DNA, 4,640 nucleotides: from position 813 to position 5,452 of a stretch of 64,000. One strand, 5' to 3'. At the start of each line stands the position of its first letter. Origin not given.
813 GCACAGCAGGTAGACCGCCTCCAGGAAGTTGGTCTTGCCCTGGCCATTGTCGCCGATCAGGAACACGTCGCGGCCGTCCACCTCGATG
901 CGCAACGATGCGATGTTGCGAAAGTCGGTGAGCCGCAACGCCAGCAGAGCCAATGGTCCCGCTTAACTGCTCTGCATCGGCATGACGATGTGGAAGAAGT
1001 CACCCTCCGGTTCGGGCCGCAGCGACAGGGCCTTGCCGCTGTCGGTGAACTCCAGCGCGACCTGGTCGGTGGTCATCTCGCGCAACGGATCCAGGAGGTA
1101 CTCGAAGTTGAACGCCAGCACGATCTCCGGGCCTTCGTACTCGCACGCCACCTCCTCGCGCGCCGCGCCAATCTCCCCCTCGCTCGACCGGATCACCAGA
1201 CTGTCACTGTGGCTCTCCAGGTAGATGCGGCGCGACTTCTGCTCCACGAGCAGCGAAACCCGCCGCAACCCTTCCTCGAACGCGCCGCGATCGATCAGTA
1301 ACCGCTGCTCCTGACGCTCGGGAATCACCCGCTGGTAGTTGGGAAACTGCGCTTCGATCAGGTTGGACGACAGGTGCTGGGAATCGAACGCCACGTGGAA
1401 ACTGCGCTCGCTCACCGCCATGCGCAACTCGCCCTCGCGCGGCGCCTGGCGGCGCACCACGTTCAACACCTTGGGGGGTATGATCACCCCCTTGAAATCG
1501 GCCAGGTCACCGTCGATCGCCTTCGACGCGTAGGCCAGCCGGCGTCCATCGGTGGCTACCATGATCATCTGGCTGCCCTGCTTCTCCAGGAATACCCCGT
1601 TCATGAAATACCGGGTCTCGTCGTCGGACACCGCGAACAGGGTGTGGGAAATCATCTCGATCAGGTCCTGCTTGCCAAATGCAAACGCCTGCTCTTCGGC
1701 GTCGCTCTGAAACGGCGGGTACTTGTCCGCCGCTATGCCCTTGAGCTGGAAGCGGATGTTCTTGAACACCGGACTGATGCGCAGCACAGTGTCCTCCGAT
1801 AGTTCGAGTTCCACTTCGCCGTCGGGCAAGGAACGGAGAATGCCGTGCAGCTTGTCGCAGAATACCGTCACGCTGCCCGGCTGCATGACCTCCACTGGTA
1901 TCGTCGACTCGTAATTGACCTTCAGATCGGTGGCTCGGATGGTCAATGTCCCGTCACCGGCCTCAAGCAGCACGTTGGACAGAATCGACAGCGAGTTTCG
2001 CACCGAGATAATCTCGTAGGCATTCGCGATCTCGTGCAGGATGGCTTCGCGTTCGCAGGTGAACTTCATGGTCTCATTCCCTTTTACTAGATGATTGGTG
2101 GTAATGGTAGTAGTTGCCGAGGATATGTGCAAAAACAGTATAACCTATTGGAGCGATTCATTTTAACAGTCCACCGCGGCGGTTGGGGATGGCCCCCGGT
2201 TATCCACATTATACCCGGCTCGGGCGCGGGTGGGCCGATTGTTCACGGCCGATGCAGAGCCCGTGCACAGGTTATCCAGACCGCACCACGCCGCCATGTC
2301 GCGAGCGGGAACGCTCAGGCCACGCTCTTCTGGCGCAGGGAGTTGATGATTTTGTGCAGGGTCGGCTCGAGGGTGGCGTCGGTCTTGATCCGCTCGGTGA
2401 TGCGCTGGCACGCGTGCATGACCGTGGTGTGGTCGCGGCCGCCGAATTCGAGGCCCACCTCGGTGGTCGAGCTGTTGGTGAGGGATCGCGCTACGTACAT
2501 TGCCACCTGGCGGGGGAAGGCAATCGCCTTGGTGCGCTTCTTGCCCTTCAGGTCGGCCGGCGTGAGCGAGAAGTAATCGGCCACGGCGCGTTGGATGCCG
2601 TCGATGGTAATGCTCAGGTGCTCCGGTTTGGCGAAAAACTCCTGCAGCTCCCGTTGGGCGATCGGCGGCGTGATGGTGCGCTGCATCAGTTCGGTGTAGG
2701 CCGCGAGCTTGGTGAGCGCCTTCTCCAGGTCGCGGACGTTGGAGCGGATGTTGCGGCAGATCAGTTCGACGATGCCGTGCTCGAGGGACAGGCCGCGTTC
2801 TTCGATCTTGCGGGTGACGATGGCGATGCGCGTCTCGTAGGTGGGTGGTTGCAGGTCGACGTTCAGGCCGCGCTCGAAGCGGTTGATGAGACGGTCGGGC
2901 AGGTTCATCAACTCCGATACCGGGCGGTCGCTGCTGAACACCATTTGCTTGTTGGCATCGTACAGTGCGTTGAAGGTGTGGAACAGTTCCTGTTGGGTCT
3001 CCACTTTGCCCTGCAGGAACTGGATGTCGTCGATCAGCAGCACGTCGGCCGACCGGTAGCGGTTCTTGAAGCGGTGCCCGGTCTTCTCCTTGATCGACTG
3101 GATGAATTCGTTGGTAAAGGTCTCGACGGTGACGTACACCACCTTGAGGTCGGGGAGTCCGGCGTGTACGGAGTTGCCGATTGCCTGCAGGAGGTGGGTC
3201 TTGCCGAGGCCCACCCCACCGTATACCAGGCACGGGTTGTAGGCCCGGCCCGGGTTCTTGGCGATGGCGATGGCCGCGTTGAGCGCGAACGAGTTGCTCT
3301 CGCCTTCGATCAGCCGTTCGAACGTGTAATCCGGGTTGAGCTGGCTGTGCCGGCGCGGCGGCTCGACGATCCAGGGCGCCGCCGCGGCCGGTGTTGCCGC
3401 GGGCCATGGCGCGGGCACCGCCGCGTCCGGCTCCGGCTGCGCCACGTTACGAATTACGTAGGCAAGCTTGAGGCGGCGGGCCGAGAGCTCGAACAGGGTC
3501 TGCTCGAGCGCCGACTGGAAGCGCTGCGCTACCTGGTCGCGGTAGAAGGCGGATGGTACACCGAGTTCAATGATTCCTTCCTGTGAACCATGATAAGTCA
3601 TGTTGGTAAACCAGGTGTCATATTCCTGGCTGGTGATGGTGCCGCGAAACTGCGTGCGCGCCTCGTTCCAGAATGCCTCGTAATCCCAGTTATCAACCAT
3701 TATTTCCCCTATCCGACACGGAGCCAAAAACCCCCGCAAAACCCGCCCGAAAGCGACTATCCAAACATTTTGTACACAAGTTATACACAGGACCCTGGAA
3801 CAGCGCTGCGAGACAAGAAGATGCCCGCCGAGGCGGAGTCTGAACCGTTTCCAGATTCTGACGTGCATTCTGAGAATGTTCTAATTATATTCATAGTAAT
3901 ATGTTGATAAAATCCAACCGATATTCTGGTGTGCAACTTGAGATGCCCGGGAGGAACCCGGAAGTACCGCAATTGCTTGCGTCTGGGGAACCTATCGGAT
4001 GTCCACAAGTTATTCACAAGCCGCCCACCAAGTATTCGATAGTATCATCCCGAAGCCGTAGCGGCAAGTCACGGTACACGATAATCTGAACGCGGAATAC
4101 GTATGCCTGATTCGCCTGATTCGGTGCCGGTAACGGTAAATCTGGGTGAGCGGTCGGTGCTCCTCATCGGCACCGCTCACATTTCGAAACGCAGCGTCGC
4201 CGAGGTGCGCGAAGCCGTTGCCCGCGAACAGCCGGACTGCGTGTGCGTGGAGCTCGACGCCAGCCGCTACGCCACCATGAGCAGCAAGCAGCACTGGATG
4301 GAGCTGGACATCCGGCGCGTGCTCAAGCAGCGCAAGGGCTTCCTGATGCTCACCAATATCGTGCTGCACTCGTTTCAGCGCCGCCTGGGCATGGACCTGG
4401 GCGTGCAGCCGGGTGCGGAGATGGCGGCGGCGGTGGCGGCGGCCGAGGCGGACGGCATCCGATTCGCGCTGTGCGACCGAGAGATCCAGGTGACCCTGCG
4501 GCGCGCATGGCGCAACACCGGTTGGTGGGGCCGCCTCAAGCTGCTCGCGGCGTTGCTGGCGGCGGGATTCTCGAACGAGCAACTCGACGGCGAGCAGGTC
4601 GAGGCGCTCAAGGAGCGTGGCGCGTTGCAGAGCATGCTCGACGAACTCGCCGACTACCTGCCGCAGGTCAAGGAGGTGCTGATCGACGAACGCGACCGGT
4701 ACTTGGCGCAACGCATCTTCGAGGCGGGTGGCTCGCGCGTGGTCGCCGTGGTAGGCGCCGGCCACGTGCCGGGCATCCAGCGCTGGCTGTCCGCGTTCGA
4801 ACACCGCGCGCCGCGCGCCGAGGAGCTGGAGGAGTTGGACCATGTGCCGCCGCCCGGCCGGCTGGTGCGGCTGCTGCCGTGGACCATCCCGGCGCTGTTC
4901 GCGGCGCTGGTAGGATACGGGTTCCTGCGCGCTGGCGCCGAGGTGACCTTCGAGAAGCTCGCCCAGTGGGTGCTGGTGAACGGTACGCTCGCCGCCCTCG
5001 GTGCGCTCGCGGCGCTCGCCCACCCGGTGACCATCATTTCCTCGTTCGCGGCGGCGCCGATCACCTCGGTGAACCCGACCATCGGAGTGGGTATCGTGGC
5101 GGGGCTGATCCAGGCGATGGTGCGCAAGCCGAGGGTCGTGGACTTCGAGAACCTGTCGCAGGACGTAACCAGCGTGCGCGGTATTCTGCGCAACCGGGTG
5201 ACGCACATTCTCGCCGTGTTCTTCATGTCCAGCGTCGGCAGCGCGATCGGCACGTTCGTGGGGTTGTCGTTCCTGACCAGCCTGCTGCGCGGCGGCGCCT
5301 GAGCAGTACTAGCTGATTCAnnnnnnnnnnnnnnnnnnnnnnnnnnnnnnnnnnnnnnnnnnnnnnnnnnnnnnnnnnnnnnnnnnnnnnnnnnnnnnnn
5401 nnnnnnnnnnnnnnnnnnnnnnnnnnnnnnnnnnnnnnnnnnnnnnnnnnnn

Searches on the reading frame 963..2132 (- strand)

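Call 96: search_protein_families(library=pfam, proteins=[window:963-2132:-], max_evalue=0.001)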
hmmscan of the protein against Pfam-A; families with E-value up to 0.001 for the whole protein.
window:963-2132:- (389 aa): 3 families
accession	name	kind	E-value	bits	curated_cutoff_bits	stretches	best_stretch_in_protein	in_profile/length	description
PF00712.24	DNA_pol3_beta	-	3.5e-32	111.5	24.4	1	22-139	1-117/120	DNA polymerase III beta subunit, N-terminal domain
PF02768.20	DNA_pol3_beta_3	-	5.1e-27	94.5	27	1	268-386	2-120/121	DNA polymerase III beta subunit, C-terminal domain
PF02767.21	DNA_pol3_beta_2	-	4.4e-22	79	27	1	155-265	5-116/116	DNA polymerase III beta subunit, central domain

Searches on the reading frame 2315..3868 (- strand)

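Call 96: search_protein_families(library=pfam, proteins=[window:2315-3868:-], max_evalue=0.001)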
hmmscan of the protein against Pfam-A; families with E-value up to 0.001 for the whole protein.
window:2315-3868:- (517 aa): 6 families
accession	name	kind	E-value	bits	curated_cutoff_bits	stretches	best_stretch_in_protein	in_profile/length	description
PF00308.24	Bac_DnaA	-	1.6e-66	223.9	23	1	177-338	1-162/162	Bacterial DnaA ATPAse domain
PF08299.17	Bac_DnaA_C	-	2.9e-30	104.5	31.5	1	422-490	1-69/69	Bacterial dnaA protein helix-turn-helix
PF11638.13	DnaA_N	-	7.5e-11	42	24.6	1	65-124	2-62/65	DnaA N-terminal domain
PF01695.23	IstB_IS21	-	8.3e-08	32.5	24.1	1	214-319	96-198/238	IstB-like ATP binding protein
PF00004.35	AAA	-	4.2e-07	30.9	21.2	1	214-334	2-126/131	ATPase family associated with various cellular activities (AAA)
PF13401.12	AAA_22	-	9.8e-06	26.3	27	0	213-304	8-109/130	AAA domain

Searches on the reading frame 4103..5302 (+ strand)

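Call 96: search_protein_families(library=pfam, proteins=[window:4103-5302:+], max_evalue=0.001)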
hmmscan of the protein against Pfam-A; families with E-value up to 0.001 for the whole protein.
window:4103-5302:+ (399 aa): 1 family
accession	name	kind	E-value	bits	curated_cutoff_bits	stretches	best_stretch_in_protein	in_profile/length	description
PF01963.22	TraB_PrgY_gumN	-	8.7e-37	127.8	26.8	1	15-230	8-252/263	TraB/PrgY/gumN family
